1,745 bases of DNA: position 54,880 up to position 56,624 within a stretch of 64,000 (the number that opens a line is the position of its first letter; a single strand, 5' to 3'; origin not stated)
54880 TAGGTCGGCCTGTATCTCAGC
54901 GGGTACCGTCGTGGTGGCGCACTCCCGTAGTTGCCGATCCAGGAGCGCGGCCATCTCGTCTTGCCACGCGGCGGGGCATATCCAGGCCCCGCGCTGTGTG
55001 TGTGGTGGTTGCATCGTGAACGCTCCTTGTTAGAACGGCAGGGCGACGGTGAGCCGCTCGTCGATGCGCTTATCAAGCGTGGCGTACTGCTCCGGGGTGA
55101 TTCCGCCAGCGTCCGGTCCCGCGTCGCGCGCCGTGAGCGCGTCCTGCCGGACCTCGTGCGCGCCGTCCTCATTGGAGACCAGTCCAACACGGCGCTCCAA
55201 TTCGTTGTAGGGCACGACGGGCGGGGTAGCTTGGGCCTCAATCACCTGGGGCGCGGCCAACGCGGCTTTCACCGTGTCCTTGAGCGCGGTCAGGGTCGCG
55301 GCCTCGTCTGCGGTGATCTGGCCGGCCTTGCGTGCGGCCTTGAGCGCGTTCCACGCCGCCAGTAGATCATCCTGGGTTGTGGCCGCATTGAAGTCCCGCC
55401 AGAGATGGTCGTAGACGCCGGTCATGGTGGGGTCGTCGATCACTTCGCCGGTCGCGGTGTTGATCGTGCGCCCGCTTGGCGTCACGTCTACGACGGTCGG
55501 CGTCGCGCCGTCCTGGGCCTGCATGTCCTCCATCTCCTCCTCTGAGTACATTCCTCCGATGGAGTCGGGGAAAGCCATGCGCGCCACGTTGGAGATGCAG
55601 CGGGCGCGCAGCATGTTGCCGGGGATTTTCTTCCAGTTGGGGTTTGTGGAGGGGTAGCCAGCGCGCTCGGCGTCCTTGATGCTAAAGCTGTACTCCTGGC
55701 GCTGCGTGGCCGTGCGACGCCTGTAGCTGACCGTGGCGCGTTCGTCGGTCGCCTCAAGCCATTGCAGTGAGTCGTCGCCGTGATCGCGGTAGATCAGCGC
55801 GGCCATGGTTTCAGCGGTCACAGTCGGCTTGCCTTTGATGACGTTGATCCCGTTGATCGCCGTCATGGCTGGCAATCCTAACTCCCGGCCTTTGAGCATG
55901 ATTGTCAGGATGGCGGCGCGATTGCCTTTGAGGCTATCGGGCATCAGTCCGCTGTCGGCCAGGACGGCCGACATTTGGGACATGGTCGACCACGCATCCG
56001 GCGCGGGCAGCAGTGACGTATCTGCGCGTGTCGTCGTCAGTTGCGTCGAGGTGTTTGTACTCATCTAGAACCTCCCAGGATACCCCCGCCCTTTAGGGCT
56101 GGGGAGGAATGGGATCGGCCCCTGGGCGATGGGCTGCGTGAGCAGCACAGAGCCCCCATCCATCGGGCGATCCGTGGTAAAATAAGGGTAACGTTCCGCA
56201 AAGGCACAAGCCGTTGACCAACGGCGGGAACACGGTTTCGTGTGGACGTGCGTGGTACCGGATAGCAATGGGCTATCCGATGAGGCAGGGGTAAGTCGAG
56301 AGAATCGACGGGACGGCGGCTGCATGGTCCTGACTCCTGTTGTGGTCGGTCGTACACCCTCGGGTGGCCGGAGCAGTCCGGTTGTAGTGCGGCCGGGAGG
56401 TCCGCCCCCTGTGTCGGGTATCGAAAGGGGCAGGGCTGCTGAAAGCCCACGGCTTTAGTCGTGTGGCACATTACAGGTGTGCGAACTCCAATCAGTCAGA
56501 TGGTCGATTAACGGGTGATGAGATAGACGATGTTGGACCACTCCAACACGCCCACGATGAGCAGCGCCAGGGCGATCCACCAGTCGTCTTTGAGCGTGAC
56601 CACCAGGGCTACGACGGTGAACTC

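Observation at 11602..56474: Three ORF-less IS200/IS605 cassettes that look like stand-alone guide-RNA genes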

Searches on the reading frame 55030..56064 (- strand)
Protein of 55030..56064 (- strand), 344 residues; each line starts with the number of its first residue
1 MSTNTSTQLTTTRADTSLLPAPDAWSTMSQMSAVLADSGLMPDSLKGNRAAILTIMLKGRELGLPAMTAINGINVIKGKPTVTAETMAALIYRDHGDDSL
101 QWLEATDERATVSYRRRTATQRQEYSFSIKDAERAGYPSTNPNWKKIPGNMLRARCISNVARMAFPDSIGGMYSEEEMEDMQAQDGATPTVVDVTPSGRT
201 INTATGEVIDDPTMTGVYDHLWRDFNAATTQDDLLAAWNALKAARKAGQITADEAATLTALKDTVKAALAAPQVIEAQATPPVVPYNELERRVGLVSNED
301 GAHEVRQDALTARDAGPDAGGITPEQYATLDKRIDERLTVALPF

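Call 30: find_encoding_contigs(protein=window:55030-56064:-, flank=3000, max_places=10)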
Protein window:55030-56064:- (344 aa): 4 contigs read that carry it; 2 places shown.
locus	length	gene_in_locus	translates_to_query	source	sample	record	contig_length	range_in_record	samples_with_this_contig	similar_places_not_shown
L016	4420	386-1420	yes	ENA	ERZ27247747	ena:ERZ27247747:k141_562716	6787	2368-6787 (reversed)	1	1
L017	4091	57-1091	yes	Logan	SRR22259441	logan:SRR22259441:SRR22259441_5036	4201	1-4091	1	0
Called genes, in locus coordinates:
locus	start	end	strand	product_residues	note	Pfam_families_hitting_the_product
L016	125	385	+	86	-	-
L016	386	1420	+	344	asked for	PF03837:RecT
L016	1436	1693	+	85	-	-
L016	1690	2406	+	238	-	-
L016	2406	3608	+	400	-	PF13481:AAA_25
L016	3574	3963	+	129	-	-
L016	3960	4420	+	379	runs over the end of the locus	PF02086:MethyltransfD12 (weak)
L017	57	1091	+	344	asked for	PF03837:RecT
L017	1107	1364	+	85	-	-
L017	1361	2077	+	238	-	-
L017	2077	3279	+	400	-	PF13481:AAA_25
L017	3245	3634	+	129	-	-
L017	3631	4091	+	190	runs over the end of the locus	?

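Call 33: find_related_loci(query=window:55030-56064:-, collection=viral_contigs, flank=3000)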
Query window:55030-56064:- (344 aa) in viral_contigs; peptide patterns used: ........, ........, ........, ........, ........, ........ (x = any residue, [..] = any of these).
5 stretches matched a pattern, but none encodes a relative of the query by tblastn (E <= 1e-3).

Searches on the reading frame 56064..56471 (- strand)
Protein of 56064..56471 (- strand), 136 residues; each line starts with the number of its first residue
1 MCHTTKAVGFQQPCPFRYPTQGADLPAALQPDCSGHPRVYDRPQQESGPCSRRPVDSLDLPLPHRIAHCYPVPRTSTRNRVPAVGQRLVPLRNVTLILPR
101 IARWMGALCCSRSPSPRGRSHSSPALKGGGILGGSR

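Call 73: find_homologous_proteins(query=window:56064-56471:-, max_evalue=0.001)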
Query window:56064-56471:- (136 aa): 2 proteins with E <= 0.001 among 26 candidates.
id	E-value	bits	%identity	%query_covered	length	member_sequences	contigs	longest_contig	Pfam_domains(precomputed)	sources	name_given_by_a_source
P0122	3.9e-34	136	57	99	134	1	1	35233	-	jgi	-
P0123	2.0e-33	133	98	42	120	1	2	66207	-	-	-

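Call 74: find_encoding_contigs(protein=P0122, flank=6000, max_places=5)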
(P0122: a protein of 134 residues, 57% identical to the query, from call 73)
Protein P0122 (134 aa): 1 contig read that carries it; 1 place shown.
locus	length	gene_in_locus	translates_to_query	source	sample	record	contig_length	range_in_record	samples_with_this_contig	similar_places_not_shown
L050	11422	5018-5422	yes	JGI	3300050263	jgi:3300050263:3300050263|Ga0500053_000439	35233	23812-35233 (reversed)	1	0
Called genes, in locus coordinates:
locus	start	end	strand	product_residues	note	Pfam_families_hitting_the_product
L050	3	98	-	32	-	?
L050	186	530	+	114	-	-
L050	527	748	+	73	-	-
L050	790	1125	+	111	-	-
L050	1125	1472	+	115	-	-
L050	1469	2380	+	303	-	-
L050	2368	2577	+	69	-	-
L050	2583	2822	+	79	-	-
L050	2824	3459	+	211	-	-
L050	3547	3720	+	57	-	-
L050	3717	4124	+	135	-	PF02195:ParB_N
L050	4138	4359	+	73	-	-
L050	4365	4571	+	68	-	-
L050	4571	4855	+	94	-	-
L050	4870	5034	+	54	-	-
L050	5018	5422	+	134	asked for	-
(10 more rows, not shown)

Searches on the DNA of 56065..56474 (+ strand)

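Call 9: search_dna_similar(query=window:56065-56474:+, collection=phages, mode=distant, max_rows=30)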
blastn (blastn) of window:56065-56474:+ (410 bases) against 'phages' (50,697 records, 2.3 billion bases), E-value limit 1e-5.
No match.

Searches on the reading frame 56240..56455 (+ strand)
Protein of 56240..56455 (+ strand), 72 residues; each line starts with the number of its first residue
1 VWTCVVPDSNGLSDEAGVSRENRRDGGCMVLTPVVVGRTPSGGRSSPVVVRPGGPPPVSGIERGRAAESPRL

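Call 98: search_protein_representatives(protein=window:56240-56455:+)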
Query: 72 residues. Proteins with E-value up to 0.001 (for the whole library): 0; up to 1e-10: 0; up to 1e-30: 0. The best 0 are listed.
